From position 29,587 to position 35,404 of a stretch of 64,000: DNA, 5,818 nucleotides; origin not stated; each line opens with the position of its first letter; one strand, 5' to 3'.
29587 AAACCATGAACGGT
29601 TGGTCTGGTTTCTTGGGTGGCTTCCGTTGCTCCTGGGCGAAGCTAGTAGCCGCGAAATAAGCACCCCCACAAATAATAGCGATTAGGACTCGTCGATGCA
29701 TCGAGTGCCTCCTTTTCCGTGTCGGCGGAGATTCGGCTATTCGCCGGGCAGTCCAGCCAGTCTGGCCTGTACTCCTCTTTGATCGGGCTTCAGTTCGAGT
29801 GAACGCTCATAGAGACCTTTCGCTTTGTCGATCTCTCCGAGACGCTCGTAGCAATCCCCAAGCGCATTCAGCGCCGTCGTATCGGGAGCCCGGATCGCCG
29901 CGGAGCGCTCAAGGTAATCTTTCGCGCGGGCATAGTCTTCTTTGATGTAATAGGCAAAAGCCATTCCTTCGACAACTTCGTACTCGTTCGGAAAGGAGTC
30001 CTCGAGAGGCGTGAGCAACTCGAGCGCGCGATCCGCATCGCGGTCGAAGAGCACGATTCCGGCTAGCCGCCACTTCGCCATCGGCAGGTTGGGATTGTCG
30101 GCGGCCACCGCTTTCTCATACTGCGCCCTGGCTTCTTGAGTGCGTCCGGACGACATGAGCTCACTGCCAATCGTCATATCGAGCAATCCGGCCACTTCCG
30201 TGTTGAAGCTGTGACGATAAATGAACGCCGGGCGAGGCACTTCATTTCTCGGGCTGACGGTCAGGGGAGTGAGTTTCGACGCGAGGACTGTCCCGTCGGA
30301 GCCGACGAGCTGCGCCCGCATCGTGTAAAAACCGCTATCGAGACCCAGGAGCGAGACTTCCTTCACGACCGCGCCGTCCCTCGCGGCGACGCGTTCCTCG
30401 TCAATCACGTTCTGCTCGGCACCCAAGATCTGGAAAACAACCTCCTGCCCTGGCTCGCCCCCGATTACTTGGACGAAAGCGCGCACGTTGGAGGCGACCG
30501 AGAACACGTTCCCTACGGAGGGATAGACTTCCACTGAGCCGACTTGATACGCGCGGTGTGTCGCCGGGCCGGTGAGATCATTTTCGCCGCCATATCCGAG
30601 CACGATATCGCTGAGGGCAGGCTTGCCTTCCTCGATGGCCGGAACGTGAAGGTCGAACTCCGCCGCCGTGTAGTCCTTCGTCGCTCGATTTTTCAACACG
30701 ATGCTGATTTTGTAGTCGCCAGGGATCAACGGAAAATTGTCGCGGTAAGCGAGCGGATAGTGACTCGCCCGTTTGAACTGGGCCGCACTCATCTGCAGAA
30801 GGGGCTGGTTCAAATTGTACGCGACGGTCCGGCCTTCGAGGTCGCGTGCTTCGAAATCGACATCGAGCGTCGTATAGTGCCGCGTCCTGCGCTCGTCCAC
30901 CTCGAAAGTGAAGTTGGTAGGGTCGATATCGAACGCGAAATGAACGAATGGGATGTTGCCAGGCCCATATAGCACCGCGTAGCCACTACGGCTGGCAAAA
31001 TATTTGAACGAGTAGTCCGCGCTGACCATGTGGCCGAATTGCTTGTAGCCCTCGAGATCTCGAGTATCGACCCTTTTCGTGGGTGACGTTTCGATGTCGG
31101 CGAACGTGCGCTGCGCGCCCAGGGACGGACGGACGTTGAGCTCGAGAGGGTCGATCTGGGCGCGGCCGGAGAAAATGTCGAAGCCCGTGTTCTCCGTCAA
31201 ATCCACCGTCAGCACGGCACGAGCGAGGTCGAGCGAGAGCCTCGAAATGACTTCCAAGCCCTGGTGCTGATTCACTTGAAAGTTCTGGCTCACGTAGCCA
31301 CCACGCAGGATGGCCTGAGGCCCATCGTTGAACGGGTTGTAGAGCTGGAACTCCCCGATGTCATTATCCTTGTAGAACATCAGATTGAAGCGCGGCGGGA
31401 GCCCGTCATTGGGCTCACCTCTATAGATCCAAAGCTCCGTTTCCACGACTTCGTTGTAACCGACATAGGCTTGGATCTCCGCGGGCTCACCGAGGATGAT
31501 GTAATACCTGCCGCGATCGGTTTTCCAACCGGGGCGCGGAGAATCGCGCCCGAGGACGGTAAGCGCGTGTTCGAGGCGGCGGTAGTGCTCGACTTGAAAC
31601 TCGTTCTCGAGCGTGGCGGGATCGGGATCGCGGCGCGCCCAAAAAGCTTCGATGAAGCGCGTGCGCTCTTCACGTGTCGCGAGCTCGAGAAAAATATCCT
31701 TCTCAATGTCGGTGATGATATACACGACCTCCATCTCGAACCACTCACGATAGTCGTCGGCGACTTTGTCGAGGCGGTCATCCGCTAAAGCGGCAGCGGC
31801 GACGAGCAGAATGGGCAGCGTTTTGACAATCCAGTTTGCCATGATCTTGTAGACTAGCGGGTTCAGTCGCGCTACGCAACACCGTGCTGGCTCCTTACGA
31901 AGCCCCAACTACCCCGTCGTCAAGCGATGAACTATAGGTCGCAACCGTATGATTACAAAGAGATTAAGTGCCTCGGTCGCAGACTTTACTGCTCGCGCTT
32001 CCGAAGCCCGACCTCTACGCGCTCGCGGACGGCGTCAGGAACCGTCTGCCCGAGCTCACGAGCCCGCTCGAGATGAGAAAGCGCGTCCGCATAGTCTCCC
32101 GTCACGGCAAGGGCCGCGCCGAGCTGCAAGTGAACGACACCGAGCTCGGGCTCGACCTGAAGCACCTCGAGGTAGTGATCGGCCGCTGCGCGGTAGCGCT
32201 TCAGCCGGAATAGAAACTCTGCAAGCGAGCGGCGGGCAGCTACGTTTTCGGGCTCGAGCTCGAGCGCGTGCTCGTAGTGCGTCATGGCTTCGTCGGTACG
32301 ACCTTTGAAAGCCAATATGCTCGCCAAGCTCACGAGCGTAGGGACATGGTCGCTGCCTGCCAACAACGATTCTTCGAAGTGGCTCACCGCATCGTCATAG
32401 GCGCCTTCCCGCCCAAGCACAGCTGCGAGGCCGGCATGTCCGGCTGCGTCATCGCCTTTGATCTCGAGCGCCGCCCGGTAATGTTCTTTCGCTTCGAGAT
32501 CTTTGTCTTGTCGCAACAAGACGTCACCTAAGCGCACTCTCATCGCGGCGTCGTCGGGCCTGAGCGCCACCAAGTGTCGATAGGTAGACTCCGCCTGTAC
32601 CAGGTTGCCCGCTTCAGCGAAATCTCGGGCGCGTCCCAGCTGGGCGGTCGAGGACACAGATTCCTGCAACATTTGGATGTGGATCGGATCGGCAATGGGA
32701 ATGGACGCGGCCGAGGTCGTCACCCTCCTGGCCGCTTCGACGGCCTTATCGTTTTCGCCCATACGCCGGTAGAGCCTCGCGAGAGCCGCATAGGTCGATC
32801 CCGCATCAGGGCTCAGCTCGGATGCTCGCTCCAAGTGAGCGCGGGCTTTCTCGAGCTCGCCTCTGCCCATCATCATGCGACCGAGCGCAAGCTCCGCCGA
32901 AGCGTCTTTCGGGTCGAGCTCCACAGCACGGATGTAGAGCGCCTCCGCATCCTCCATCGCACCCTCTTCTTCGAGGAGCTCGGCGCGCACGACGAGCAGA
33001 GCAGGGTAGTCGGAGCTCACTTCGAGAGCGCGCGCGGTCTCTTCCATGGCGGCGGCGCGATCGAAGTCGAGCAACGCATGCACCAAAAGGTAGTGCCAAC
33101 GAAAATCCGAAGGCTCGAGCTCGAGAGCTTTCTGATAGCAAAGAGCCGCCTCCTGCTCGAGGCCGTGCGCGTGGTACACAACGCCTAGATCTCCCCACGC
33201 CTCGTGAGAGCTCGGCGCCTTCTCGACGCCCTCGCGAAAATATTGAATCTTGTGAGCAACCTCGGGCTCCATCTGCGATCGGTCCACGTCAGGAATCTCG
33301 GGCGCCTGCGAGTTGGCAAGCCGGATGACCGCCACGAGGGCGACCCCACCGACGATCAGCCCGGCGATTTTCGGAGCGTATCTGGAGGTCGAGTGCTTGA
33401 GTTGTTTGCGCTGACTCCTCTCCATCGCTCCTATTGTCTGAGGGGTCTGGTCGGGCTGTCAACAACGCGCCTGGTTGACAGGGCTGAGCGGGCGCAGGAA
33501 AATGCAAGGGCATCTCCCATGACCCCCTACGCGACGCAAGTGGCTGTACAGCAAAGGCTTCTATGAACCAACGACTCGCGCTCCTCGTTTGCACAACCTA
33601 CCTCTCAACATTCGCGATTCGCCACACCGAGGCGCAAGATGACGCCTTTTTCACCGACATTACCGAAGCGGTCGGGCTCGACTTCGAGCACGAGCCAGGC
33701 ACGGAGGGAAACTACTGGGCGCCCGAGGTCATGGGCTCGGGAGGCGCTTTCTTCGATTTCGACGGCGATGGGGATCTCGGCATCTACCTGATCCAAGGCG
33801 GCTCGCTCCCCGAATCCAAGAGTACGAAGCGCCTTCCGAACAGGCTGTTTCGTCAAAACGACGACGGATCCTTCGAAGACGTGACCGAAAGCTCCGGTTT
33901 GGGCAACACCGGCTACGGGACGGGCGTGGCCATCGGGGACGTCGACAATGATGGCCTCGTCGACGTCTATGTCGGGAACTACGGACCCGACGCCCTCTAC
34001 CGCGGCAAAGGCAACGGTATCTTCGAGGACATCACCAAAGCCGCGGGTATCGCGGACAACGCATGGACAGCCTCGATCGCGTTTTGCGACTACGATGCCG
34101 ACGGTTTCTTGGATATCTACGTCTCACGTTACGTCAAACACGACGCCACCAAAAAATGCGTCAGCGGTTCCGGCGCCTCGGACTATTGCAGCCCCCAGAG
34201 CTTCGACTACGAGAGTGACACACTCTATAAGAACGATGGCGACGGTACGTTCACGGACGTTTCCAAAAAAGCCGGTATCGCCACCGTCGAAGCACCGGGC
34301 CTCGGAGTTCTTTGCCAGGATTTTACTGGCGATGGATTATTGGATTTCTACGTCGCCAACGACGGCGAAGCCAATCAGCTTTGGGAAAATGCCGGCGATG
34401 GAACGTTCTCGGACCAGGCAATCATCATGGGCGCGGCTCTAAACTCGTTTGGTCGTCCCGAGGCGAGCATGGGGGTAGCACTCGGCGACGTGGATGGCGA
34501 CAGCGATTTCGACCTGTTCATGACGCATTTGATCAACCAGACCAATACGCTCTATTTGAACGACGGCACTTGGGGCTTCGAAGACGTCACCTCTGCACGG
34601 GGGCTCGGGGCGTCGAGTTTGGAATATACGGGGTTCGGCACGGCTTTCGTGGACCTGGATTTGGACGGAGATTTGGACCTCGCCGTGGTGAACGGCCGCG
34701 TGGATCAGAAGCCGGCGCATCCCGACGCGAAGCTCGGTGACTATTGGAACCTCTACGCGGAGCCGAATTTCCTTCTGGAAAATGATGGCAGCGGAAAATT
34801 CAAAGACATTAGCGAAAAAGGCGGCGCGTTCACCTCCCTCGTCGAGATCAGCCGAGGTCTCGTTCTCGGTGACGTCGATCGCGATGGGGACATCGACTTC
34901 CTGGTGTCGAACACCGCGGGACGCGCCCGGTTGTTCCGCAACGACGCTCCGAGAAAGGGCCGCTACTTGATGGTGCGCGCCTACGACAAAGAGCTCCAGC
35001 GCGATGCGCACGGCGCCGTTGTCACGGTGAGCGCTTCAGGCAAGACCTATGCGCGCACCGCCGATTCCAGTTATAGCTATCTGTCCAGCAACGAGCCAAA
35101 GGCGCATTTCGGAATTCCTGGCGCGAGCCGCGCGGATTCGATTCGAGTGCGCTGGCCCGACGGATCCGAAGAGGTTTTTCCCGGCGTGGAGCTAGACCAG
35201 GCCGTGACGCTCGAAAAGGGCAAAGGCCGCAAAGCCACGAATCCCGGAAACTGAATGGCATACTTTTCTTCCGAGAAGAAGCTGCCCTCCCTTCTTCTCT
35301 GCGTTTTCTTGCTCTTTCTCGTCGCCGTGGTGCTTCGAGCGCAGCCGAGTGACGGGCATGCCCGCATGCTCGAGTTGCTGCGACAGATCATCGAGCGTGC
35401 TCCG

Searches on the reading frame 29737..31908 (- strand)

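Call 7: search_protein_families(library=pfam, proteins=[window:29737-31908:-], max_evalue=0.001)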
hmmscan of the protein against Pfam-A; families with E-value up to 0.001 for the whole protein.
window:29737-31908:- (723 aa): 12 families
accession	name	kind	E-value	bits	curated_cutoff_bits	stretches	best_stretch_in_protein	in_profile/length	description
PF07719.23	TPR_2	-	7.3e-14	51.1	27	1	679-709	3-33/34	Tetratricopeptide repeat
PF13181.12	TPR_8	-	1.5e-11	43.9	25.7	1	679-709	3-33/34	Tetratricopeptide repeat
PF20094.4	GWxTD_dom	-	4.1e-11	43.4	26.9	1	60-168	36-132/172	GWxTD domain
PF14559.12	TPR_19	-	5.9e-11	43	25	1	657-713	5-61/68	Tetratricopeptide repeat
PF13432.12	TPR_16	-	3.2e-10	40.7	32.7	2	656-709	10-63/65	Tetratricopeptide repeat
PF13424.12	TPR_12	-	1.6e-09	38.3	30.1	1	648-707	8-75/77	Tetratricopeptide repeat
PF00515.34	TPR_1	-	2e-09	37.3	27.8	1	679-709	3-33/34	Tetratricopeptide repeat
PF13428.12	TPR_14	-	1.3e-06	29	23.5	1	679-718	3-42/44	Tetratricopeptide repeat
PF23914.1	TPR_CcmH_CycH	-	8.3e-06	26.2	42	0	579-670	55-148/158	Cytochrome c-type biogenesis protein H TPR domain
PF09976.15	TPR_21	-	1.1e-05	25.6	25.5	0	570-662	72-167/193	Tetratricopeptide repeat-like domain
PF13176.12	TPR_7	-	7.4e-05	23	27.9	1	679-711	1-33/36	Tetratricopeptide repeat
PF13374.12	TPR_10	-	0.00026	21.4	27.5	0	650-673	9-32/42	Tetratricopeptide repeat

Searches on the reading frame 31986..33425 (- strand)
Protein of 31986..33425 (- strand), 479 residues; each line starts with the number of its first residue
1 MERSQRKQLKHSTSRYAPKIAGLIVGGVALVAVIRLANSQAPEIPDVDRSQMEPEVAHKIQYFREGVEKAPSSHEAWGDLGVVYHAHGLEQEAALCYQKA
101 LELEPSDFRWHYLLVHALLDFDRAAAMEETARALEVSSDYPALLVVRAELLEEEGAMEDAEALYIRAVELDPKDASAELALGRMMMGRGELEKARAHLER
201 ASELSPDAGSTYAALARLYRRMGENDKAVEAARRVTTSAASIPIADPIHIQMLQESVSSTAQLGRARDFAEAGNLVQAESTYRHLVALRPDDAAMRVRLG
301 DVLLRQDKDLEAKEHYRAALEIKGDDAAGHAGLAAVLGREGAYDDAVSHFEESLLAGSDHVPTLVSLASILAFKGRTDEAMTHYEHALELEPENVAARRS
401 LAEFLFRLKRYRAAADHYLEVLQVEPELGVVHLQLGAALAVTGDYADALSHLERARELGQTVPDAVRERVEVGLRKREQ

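Call 7: search_protein_families(library=pfam, proteins=[window:31986-33425:-], max_evalue=0.001)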
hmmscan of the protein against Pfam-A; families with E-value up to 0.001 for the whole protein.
window:31986-33425:- (479 aa): 28 families (the best 25 are shown)
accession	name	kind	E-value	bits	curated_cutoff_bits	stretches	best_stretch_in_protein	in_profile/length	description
PF07719.23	TPR_2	-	2.7e-39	130.5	27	1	75-107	2-34/34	Tetratricopeptide repeat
PF00515.34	TPR_1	-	1.3e-38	129.7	27.8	1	75-107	2-34/34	Tetratricopeptide repeat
PF14559.12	TPR_19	-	2.4e-31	108.3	25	3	375-415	5-45/68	Tetratricopeptide repeat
PF13414.12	TPR_11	-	4.3e-31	106.8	26.8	2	374-407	7-40/42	TPR repeat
PF13431.12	TPR_17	-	9.4e-31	103.9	24.4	0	383-414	1-32/34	Tetratricopeptide repeat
PF13181.12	TPR_8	-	1.6e-30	103.1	25.7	1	363-394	3-34/34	Tetratricopeptide repeat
PF13428.12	TPR_14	-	2.1e-30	102.5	23.5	1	364-403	4-43/44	Tetratricopeptide repeat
PF13424.12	TPR_12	-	3.1e-27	95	30.1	5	175-236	3-72/77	Tetratricopeptide repeat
PF13432.12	TPR_16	-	1.8e-26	92.6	32.7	3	367-422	3-58/65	Tetratricopeptide repeat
PF13176.12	TPR_7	-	3.2e-18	64.6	27.9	0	363-392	1-32/36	Tetratricopeptide repeat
PF24575.1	TPR_Slam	-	4.3e-18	66.1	35.2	2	359-417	45-103/104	Surface lipoprotein assembly modifier, N-terminal TPR repeats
PF23914.1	TPR_CcmH_CycH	-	8.9e-17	61.8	42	1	170-235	45-110/158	Cytochrome c-type biogenesis protein H TPR domain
PF13429.12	TPR_15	-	4.3e-12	46.5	26.2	1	366-456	151-241/280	Tetratricopeptide repeat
PF13374.12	TPR_10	-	4.8e-12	45.9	27.5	0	210-235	3-28/42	Tetratricopeptide repeat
PF13174.12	TPR_6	-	2.2e-10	40.9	26.3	0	215-236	6-27/33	Tetratricopeptide repeat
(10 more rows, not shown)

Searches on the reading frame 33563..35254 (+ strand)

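Call 7: search_protein_families(library=pfam, proteins=[window:33563-35254:+], max_evalue=0.001)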
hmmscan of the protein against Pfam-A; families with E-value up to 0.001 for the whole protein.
window:33563-35254:+ (563 aa): 3 families
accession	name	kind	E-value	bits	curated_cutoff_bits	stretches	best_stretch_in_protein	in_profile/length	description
PF13517.12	FG-GAP_3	-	1.3e-46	157.5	26.9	5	126-187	1-61/61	FG-GAP-like repeat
PF07593.17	UnbV_ASPIC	-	3.5e-17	62.5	23.4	1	482-549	1-68/68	ASPIC and UnbV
PF01839.29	FG-GAP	-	1.3e-11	44.6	22.1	0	119-149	2-29/37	FG-GAP repeat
